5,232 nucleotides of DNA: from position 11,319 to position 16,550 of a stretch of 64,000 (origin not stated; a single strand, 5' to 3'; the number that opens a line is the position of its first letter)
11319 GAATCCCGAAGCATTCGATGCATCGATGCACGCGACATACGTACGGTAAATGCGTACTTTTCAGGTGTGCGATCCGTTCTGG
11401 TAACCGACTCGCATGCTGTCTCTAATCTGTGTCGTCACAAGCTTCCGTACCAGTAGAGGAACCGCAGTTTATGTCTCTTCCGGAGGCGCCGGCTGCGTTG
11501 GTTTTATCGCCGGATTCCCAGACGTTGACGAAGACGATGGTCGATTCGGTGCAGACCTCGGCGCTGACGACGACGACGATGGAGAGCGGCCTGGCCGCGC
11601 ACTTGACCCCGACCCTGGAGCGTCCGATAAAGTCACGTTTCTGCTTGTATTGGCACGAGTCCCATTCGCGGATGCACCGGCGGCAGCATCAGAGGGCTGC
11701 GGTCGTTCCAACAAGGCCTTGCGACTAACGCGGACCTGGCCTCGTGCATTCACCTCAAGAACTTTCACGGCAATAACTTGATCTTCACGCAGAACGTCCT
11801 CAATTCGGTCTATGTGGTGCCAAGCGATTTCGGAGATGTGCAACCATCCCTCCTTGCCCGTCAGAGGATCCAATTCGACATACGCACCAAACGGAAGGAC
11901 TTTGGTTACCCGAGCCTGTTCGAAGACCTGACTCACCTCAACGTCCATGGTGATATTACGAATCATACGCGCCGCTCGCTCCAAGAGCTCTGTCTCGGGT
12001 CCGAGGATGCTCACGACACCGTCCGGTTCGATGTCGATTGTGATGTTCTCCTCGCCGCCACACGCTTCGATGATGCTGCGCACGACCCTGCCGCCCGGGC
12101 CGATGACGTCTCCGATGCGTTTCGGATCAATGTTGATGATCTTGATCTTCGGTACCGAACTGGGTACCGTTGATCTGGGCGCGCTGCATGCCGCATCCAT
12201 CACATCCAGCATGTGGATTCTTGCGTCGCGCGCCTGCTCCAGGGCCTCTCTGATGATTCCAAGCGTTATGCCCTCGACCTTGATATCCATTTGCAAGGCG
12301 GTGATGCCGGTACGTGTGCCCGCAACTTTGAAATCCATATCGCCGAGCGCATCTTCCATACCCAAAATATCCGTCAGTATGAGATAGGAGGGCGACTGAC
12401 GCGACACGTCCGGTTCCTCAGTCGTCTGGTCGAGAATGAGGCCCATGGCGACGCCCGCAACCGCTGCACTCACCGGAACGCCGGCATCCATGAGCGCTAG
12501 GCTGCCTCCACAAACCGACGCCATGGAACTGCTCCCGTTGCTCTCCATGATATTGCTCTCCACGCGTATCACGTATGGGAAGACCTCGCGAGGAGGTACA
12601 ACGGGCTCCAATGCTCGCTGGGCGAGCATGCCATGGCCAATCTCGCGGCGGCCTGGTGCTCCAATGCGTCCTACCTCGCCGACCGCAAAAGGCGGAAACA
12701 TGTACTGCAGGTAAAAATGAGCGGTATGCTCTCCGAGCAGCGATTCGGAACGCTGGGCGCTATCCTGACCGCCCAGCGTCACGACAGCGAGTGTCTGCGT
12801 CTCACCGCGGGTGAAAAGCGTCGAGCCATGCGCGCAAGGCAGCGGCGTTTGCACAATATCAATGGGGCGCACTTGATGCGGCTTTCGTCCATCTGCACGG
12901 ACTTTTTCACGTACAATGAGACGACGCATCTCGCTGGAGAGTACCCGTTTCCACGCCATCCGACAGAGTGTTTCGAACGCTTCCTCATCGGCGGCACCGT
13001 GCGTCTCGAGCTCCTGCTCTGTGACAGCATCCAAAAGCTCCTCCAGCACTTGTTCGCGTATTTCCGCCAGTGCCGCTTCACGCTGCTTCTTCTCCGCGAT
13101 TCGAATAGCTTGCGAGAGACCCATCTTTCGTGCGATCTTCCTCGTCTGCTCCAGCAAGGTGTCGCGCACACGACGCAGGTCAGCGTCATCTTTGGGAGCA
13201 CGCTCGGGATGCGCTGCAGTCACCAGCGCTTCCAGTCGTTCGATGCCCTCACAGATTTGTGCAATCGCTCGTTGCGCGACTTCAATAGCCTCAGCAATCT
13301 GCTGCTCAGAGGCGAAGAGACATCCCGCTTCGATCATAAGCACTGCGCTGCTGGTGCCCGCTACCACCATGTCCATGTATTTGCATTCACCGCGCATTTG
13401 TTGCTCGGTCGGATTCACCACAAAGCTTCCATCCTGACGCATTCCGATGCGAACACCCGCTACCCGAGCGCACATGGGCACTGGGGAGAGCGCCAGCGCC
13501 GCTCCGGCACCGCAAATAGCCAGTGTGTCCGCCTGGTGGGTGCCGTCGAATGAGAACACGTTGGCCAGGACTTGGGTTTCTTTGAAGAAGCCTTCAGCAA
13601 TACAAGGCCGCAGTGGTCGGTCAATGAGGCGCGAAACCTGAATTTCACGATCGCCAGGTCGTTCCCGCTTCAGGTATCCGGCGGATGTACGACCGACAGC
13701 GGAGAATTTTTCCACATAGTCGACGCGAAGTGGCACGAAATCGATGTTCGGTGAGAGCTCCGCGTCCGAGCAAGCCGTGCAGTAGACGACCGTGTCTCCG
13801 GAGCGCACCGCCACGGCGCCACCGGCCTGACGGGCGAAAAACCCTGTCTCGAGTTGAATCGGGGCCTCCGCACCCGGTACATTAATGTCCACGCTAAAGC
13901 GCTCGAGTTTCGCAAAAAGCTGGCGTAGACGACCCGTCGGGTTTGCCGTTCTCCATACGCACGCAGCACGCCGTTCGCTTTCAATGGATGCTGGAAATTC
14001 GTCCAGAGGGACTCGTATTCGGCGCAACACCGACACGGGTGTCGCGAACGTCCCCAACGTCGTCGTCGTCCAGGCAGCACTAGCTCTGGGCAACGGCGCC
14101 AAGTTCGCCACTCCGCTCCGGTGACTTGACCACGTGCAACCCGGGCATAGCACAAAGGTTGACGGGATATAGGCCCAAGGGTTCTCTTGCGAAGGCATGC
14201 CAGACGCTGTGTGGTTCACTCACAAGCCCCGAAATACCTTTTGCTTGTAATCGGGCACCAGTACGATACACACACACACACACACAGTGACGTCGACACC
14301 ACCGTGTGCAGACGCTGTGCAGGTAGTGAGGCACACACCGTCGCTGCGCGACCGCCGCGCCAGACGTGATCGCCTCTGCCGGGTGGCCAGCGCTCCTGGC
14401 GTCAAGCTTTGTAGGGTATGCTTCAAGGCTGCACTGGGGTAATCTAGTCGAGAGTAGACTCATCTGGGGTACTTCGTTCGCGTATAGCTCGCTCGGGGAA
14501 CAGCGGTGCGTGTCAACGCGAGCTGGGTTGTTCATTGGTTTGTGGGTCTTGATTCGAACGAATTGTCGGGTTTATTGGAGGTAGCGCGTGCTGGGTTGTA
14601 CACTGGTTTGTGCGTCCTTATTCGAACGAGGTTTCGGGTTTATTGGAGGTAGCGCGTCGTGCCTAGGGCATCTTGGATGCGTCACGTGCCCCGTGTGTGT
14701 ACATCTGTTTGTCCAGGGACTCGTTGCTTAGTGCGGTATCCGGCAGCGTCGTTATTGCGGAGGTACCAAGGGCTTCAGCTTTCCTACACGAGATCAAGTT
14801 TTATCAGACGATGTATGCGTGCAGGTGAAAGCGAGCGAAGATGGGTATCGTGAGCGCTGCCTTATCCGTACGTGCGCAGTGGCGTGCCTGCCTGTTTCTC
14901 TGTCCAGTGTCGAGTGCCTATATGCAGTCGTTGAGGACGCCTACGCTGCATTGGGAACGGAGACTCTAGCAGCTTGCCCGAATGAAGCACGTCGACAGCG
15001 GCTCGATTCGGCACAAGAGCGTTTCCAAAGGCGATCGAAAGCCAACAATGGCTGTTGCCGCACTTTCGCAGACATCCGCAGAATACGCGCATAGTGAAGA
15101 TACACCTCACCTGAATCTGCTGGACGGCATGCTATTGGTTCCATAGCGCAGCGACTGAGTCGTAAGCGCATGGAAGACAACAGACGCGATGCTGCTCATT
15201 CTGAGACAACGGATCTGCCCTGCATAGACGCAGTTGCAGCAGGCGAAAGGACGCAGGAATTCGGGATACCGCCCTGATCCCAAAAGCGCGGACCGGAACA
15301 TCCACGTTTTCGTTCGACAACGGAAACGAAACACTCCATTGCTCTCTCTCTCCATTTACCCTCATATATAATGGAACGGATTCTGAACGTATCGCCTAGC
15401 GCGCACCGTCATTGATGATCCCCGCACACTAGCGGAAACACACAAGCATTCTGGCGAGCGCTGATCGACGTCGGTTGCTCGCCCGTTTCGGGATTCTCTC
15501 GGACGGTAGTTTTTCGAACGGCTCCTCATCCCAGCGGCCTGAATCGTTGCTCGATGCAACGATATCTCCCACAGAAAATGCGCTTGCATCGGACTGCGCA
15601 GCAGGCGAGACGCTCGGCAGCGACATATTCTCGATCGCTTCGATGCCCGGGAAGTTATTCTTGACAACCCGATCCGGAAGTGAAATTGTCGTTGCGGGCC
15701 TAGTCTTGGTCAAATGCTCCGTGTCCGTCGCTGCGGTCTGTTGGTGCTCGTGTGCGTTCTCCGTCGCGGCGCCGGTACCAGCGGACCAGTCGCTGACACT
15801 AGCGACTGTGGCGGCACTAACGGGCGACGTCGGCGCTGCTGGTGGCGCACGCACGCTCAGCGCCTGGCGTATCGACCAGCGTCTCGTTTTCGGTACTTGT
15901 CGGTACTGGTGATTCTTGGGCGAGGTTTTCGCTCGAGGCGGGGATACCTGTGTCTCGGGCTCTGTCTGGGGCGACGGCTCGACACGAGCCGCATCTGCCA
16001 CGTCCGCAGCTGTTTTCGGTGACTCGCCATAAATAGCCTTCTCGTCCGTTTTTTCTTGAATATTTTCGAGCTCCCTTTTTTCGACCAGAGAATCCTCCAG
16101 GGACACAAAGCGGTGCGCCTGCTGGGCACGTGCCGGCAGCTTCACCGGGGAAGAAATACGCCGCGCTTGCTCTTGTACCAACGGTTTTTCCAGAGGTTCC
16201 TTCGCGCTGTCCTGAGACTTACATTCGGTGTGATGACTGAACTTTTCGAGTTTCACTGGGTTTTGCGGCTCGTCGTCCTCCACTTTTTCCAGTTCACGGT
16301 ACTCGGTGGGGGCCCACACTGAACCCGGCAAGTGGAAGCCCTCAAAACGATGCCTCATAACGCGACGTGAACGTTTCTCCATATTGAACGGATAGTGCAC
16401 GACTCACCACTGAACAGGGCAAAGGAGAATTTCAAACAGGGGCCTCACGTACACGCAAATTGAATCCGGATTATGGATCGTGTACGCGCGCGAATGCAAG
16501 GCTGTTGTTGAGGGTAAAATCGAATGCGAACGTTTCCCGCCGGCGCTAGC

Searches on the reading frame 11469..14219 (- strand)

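Call 6: search_protein_families(library=pfam, proteins=[window:11469-14219:-])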
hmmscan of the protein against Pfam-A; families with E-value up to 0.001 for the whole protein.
window:11469-14219:- (916 aa): 5 families
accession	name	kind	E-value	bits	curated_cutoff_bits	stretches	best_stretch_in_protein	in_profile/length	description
PF01138.27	RNase_PH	-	1.6e-48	164.8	25.5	2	449-582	1-130/130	3' exoribonuclease family, domain 1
PF03725.20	RNase_PH_C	-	1.1e-14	54.6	20.8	1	253-317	3-66/67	3' exoribonuclease family, domain 2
PF00575.29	S1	-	5.3e-12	46.4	22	1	768-834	9-74/74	S1 RNA binding domain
PF03726.19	PNPase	-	1.3e-08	35.6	24.6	1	367-446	13-81/81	Polyribonucleotide nucleotidyltransferase, RNA binding domain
PF00013.35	KH_1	-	1.4e-05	25.2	21.5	1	694-754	3-65/66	KH domain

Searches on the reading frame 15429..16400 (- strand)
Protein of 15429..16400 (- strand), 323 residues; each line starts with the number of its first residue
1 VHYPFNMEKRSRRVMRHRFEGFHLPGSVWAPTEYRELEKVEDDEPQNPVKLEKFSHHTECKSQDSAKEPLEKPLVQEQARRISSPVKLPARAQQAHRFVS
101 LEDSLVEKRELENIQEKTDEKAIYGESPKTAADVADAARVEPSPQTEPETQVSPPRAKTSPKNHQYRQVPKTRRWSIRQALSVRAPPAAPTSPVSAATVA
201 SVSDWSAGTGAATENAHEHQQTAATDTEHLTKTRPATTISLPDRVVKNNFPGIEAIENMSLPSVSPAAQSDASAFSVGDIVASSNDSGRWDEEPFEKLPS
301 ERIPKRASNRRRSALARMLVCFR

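Call 31: search_protein_families(library=pfam, max_evalue=0.1, proteins=[window:15429-16400:-])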
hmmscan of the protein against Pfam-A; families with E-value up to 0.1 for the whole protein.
window:15429-16400:- (323 aa): 1 family
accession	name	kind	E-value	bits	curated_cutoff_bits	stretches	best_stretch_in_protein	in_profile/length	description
PF09822.16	ABC_transp_aux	-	0.0042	16.8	34.7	1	219-308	126-216/288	ABC-type uncharacterized transport system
